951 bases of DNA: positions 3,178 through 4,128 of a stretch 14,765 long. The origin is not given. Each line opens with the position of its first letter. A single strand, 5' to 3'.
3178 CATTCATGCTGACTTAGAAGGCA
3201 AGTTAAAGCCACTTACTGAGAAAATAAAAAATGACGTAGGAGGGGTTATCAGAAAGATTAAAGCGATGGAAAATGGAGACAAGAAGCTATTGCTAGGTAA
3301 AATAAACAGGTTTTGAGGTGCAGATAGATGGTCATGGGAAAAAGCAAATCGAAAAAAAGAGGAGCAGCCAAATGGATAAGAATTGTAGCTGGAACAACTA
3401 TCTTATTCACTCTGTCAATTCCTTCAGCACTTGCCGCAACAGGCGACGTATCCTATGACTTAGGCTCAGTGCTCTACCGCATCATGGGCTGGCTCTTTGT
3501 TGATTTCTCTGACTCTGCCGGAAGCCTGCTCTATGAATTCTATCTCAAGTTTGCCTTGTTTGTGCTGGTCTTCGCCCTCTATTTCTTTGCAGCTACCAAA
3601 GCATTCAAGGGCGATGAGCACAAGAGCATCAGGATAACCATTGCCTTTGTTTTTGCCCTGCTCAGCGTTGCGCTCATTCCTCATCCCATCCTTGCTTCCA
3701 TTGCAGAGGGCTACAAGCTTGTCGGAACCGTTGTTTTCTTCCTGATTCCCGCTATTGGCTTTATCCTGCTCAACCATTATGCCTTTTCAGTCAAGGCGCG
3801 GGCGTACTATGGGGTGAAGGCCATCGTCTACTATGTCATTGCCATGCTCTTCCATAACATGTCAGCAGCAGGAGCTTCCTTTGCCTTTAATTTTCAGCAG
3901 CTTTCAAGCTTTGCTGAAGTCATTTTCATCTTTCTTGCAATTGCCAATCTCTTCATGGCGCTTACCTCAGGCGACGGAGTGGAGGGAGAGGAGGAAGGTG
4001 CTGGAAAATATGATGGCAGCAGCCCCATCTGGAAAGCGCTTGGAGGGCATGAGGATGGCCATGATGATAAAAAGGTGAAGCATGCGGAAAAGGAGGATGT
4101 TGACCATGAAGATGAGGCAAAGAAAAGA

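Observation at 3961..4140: Paralogous membrane proteins carry different low-complexity linkers: a Gly-rich hinge versus a His/Asp/Glu/Lys-rich acidic tract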

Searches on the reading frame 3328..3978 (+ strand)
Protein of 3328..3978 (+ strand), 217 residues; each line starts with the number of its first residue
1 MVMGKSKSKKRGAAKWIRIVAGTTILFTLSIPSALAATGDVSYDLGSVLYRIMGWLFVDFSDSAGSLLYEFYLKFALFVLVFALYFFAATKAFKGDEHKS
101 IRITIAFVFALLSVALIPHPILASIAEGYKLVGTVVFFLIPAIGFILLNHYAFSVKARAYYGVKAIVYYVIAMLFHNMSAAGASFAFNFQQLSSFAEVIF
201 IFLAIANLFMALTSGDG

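Call 21: search_protein_representatives(alignment_id=A1)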
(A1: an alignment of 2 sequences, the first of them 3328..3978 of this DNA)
Query: 2 sequences, 231 profile positions. Proteins with E-value up to 0.001 (for the whole library): 265; up to 1e-10: 89; up to 1e-30: 3. The best 150 are listed.
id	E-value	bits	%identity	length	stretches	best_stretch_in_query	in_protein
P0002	1.0e-113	395.1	-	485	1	3-231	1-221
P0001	6.0e-110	382.8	-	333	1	1-228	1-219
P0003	5.9e-35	137.4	-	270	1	15-231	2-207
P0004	5.6e-29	117.8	-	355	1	25-228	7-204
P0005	1.4e-28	116.5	-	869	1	25-221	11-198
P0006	3.1e-27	112.1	-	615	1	48-220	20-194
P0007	4.6e-27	111.5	-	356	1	48-222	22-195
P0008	4.1e-26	108.4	-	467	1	19-220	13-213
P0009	4.8e-23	98.4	-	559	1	16-194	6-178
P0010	4.9e-23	98.4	-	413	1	53-230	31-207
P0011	1.5e-22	96.8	-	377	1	49-231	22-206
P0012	4.2e-22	95.3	-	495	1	26-221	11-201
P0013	1.4e-21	93.6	-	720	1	19-230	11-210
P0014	1.6e-21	93.4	-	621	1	36-226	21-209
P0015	3.8e-21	92.2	-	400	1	19-226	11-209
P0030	1.5e-17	80.4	-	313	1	18-219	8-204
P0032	2.9e-17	79.4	-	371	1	23-221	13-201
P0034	9.7e-17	77.8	-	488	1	18-226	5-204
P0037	1.1e-16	77.5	-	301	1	16-220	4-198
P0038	1.3e-16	77.4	-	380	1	59-229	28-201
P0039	1.3e-16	77.3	-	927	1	57-218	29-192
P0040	3.7e-16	75.8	-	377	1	55-224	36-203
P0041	3.9e-16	75.8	-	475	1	42-202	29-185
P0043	2.2e-15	73.3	-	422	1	53-226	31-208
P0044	3.1e-15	72.8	-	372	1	57-226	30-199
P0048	4.3e-14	69.1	-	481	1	19-230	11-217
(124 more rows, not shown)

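Call 29: find_homologous_proteins(query=A4, max_evalue=0.00001)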
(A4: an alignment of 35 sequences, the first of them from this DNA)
Query A4 (35 sequences) (214 aa, profile of the alignment): 2 proteins with E <= 0.00001 among 8000 candidates.
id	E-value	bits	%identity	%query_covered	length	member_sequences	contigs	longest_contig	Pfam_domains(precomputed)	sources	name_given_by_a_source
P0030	2.0e-54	202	24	85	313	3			-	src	-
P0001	2.3e-48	183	100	100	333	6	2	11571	-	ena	-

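Call 35: find_encoding_contigs(protein=P0030, flank=10000, max_places=6)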
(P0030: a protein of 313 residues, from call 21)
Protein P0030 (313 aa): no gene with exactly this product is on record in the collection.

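Call 40: predict_structure(alignment_id=A4)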
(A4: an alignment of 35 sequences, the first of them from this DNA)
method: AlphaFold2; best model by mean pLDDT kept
length: 214 residues; sequences in the alignment: 35
mean_pLDDT: 84.6   pTM: 0.60
mean pLDDT of the five models: 84.6, 83.3, 83.1, 82.0, 81.8
residues with pLDDT >= 90: 106; 70-90: 65; 50-70: 43; < 50: 0
segments of 3 or more residues with pLDDT < 50: none
pLDDT, mean of each block of 10 residues (from residue 1): 63 75 77 60 62 66 79 93 97 94 98 96 89 85 91 91 96 91 79 94 98 95
secondary structure, 60 per line:
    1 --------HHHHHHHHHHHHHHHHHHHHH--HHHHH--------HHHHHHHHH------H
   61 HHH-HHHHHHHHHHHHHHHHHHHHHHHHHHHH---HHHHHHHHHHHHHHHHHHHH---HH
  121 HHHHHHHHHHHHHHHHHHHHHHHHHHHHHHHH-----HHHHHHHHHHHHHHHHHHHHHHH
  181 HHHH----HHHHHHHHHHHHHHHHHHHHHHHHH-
elements in order: H9-29 H32-36 H45-53 H60-63 H65-92 H96-115 H119-152 H158-184 H189-213

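Call 59: search_solved_structures(query=A4, max_evalue=1)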
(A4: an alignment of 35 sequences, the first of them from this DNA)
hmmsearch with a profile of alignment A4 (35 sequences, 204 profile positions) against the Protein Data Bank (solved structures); distinct sequences matched with E-value up to 1: 0.

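Call 68: fold_search(model_id=the predicted structure, library=pdb)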
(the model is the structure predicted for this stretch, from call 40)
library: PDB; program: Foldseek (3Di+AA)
matches with E <= 10: 36; with E <= 0.001: 0
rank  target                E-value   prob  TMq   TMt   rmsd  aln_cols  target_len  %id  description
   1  6fuf_A                2.1e+00  0.11  0.19  0.13  19.5       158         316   17  Crystal structure of the rhodopsin-mini-Go complex (released 2018-10-03)
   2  7mt8_MODEL_1_R        2.4e+00  0.11  0.19  0.13  18.8       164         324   18  Rhodopsin kinase (GRK1)-S5E/S488E/T489E in complex with rhodopsin (released 2021-07-07)
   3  6fkb                  2.5e+00  0.10  0.18  0.12  18.8       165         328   17  Crystal structure of N2C/D282C stabilized opsin bound to RS13 (released 2018-04-04)
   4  5dys_A                2.6e+00  0.11  0.19  0.13  18.9       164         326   18  Crystal Structure of T94I rhodopsin mutant (released 2016-08-10)
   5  4i17                  2.9e+00  0.35  0.29  0.27  17.8       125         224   12  Crystal structure of a TPR repeats protein (BF2334) from Bacteroides fragilis NCTC 9343 at 1.50 A resolution (released 2012-12-12)
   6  5ctg_C                4.2e+00  0.08  0.17  0.17   9.4       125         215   11  The 3.1 A resolution structure of a eukaryotic SWEET transporter (released 2015-10-28)
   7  4ryi_A                4.6e+00  0.13  0.28  0.37  15.8       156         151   19  Crystal structure of BcTSPO/PK11195 complex (released 2015-01-28)
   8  2x72_A                4.6e+00  0.08  0.18  0.12  18.5       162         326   17  CRYSTAL STRUCTURE OF THE CONSTITUTIVELY ACTIVE E113Q,D2C,D282C RHODOPSIN MUTANT WITH BOUND GALPHACT PEPTIDE. (released 2011-03-16)
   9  6z0c_B                4.9e+00  0.05  0.15  0.16  21.2       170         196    8  Structure of in silico modelled artificial Maquette-3 protein (released 2021-03-17)
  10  5vju                  5.7e+00  0.08  0.20  0.22  23.2       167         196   11  De Novo Photosynthetic Reaction Center Protein Variant Equipped with His-Tyr H-bond, Heme B, and Cd(II) ions (released 2018-04-25)
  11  4bez_A                5.7e+00  0.06  0.18  0.12  18.5       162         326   17  Night blindness causing G90D rhodopsin in the active conformation (released 2013-04-24)
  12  7mjq_G                5.7e+00  0.04  0.14  0.15  19.3       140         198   13  Vascular KATP channel: Kir6.1 SUR2B quatrefoil-like conformation 2 (released 2021-10-13)
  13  5h9e_A                5.7e+00  0.03  0.13  0.06  20.6       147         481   20  Crystal structure of E. coli Cascade bound to a PAM-containing dsDNA target (32-nt spacer) at 3.20 angstrom resolution (released 2016-02-17)
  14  8qtt_G                5.7e+00  0.03  0.13  0.13  22.7       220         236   11  Crystal structure of a C-terminally truncated version of Arabidopsis thaliana 14-3-3 omega in complex with a phosphope (released 2023-11-15)
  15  9k49_D                6.0e+00  0.06  0.21  0.20  23.8       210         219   13  Cryo-EM structure of inner membrane TolQRA complex in CYMAL-6-Neopentyl Glycol detergent micelles (released 2025-07-09)
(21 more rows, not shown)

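Call 70: search_protein_families(library=pfam, alignment_id=A4, max_evalue=5)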
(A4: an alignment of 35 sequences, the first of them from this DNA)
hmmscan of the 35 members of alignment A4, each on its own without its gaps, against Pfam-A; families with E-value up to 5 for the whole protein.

A. member 1, seq(214 aa): 0 families

B. families by the number of members that match (of 35 scanned): 42 families (the first 25 are shown)
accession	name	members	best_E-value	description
PF18949.5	DUF5693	4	0.0025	Family of unknown function (DUF5693)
PF04893.22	Yip1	2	2.6e-06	Yip1 domain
PF03547.23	Mem_trans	2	0.0018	Membrane transport protein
PF14012.11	DUF4229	2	0.046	Protein of unknown function (DUF4229)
PF17555.7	TssN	2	0.072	Type VI secretion system, TssN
PF19230.4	DUF5883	1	0.007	Family of unknown function (DUF5883)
PF25592.1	DUF7937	1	0.0073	Domain of unknown function (DUF7937)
PF02939.21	UcrQ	1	0.023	UcrQ family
PF14491.11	DUF4435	1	0.024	Protein of unknown function (DUF4435)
PF21583.2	Fiber_head_BAdV-4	1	0.032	BAdV-4, Fiber, head domain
PF10966.13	DUF2768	1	0.035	Protein of unknown function (DUF2768)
PF05875.18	Ceramidase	1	0.048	Ceramidase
PF18895.5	T4SS_pilin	1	0.051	Type IV secretion system pilin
PF04018.18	VCA0040-like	1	0.054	Undecaprenyl phosphate translocase-like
PF05891.18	Methyltransf_PK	1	0.06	AdoMet dependent proline di-methyltransferase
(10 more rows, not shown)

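Call 71: search_protein_families(library=pfam, proteins=[P0032, P0034, P0037, P0038, P0039, P0040, P0041, P0043, P0044, P0048], max_evalue=0.01)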
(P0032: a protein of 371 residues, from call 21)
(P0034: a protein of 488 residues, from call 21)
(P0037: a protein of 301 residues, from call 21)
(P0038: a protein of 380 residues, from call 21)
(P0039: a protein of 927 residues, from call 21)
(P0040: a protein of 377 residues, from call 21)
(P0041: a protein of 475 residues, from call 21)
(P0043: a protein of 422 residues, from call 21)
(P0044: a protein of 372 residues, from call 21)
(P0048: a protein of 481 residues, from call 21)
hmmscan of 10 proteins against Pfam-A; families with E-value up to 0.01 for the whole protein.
P0032 (371 aa): 0 families

P0034 (488 aa): 0 families

P0037 (301 aa): 0 families

P0038 (380 aa): 1 family
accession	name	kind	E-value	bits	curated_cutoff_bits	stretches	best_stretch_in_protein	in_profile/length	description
PF25592.1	DUF7937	-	0.0038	16.6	31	1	55-196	150-297/402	Domain of unknown function (DUF7937)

P0039 (927 aa): 0 families

P0040 (377 aa): 0 families

P0041 (475 aa): 0 families

P0043 (422 aa): 0 families

P0044 (372 aa): 0 families

P0048 (481 aa): 2 families
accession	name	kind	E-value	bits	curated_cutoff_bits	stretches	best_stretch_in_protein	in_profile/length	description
PF04893.22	Yip1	-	4e-05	24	28.6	0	94-205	32-138/173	Yip1 domain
PF24590.1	DUF7615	-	0.00014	22.7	27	1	268-364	4-98/106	Domain of unknown function (DUF7615)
